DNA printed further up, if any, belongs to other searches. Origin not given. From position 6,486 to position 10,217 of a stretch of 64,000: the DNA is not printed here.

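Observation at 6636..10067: Ankyrin + catalytically dead subtilase + beta-barrel fusion protein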

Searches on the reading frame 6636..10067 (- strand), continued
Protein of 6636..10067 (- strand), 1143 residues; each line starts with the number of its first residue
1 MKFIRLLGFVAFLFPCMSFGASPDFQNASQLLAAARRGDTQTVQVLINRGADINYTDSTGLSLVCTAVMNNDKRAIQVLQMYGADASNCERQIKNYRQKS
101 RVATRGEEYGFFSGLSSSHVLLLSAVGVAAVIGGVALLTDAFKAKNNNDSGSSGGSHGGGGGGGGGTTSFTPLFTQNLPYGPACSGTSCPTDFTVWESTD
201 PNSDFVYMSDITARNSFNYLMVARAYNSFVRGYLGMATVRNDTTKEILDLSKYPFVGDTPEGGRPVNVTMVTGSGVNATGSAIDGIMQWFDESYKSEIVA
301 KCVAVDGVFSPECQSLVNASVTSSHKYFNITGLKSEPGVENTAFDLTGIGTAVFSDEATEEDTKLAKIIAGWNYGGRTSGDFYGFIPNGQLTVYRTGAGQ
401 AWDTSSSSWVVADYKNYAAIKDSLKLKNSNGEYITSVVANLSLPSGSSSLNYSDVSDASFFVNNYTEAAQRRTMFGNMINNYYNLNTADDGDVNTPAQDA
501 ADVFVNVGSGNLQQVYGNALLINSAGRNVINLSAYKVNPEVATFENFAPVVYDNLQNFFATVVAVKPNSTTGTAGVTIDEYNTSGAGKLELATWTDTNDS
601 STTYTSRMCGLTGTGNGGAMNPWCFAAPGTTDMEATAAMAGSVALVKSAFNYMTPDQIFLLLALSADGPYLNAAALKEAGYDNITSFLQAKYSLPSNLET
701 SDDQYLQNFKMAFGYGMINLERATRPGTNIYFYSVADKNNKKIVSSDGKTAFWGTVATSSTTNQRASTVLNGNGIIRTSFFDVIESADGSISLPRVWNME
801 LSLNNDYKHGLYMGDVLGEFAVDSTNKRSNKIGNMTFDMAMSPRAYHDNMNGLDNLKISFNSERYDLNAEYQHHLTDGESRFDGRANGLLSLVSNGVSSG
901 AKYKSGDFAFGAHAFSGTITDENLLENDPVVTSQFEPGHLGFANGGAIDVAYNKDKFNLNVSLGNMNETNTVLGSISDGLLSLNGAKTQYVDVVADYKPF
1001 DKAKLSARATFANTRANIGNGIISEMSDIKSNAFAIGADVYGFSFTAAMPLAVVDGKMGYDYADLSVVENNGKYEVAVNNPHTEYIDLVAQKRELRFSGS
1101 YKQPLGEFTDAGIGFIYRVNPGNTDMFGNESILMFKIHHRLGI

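Call 48: predict_structure(alignment_id=A3)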
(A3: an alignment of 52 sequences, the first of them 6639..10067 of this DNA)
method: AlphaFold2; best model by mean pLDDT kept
length: 1143 residues; sequences in the alignment: 52
mean_pLDDT: 80.8   pTM: 0.59
mean pLDDT of the five models: 80.8, 79.5, 78.2, 77.9, 76.6
residues with pLDDT >= 90: 472; 70-90: 448; 50-70: 104; < 50: 119
segments of 3 or more residues with pLDDT < 50: 1-3, 14-21, 100-172, 746-764, 925-934
pLDDT, mean of each block of 10 residues (from residue 1): 57 48 71 79 82 82 87 85 86 73 39 36 32 32 31 28 32 68 85 82 84 84 95 94 86 89 96 94 92 93 89 94 94 81 91 89 96 77 94 95 91 96 92 94 92 95 90 96 94 94 86 69 95 66 97 92 94 87 88 90 94 89 96 98 97 91 90 75 89 91 89 96 82 55 53 40 52 72 71 75 55 72 73 88 69 85 89 84 82 89 91 89 49 55 90 90 91 76 86 92 91 88 87 93 90 90 83 80 86 88 84 89 78 84 55
secondary structure, 60 per line:
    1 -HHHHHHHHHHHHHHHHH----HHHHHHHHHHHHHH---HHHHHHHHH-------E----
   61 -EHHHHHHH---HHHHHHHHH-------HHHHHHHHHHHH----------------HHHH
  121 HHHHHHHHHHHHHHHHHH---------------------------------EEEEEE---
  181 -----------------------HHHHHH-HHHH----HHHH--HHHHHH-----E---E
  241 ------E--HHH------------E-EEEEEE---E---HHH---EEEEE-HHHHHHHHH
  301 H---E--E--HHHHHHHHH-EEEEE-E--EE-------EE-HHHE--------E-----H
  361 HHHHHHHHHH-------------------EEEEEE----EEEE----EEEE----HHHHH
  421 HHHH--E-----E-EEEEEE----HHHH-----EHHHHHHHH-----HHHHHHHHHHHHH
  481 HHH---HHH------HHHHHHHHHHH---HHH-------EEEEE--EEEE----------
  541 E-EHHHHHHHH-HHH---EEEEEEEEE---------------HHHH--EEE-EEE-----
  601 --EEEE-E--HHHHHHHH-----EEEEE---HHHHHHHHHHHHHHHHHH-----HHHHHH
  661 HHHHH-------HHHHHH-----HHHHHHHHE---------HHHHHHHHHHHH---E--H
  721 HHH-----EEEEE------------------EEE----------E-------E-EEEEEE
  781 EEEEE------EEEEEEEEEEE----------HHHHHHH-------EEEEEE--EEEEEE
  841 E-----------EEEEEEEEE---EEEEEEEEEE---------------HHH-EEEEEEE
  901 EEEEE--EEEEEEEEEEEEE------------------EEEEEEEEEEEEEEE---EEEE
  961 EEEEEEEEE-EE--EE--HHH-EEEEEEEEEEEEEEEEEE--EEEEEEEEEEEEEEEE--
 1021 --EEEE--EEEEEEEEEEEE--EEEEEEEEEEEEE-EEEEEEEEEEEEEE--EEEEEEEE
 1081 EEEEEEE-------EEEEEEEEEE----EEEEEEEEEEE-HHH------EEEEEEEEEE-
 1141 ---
elements in order (helices of 4 or more, strands of 3 or more residues): H2-18 H23-36 H40-48 H63-69 H73-81 H89-100 H117-138 E172-177 H204-209 H211-214 H219-222 H225-230 E267-272 E286-290 H292-301 H311-319 E321-325 H360-370 E390-395 E400-403 E408-411 H416-424 E435-440 H445-448 H455-462 H468-483 H496-506 E520-524 E527-530 H544-551 E559-567 H583-586 E589-591 E593-595 E603-606 H611-618 E624-628 H632-649 H655-665 H673-678 H684-691 H702-713 H720-723 E729-733 E752-754 E775-785 E792-802 H813-819 E827-832 E835-841 E853-861 E865-874 E894-905 E908-920 E939-953 E957-969 E983-1000 E1003-1018 E1023-1026 E1029-1040 E1043-1055 E1057-1070 E1073-1087 E1095-1104 E1109-1119 E1130-1139
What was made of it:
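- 9771..9998 (-): Residues 24-99: two ankyrin repeats plus a capping helix, with the invariant Cys pair C65/C89. Helices 23-100 in the model (call 48).
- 9654..9719 (-): Residues 117-138: conserved hydrophobic helix rich in small residues (AAxxGG), preceded by a basic stretch and the FSGLS motif. The model predicts a helix but with pLDDT below 50, and it is not docked to anything (call 48).
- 7833..9554 (-): Residues 172-745: subtilase-fold domain without catalytic residues. T272 (codon 9252-9254) replaces Asp32, E361 (8985-8987) replaces His64, R527 (8487-8489) replaces Asn155, and residues 631-634 (8166-8177) stand where the Ser221 turn is deleted. AF2 pLDDT is mostly above 90 (call 48).
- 7746..7832 (-): Residues 746-774: low-confidence linker between the dead-protease domain and the barrel. 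pLDDT is below 50 for residues 746-764, and no helix is predicted (call 48).
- On Type Va (classical) autotransporter: No helix is predicted in linker 746-774 (call 48).
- Checked: Beta-barrel: present at residues 775-1139, with pLDDT about 85-90 (call 48).
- AF2 full-length model with pLDDT 80.8 (call 48). AF2 gives pTM 0.59 and does not dock the ankyrin module, the helix or the linkers (call 48). No helix that could thread a pore is predicted in linker 746-774 (call 48).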
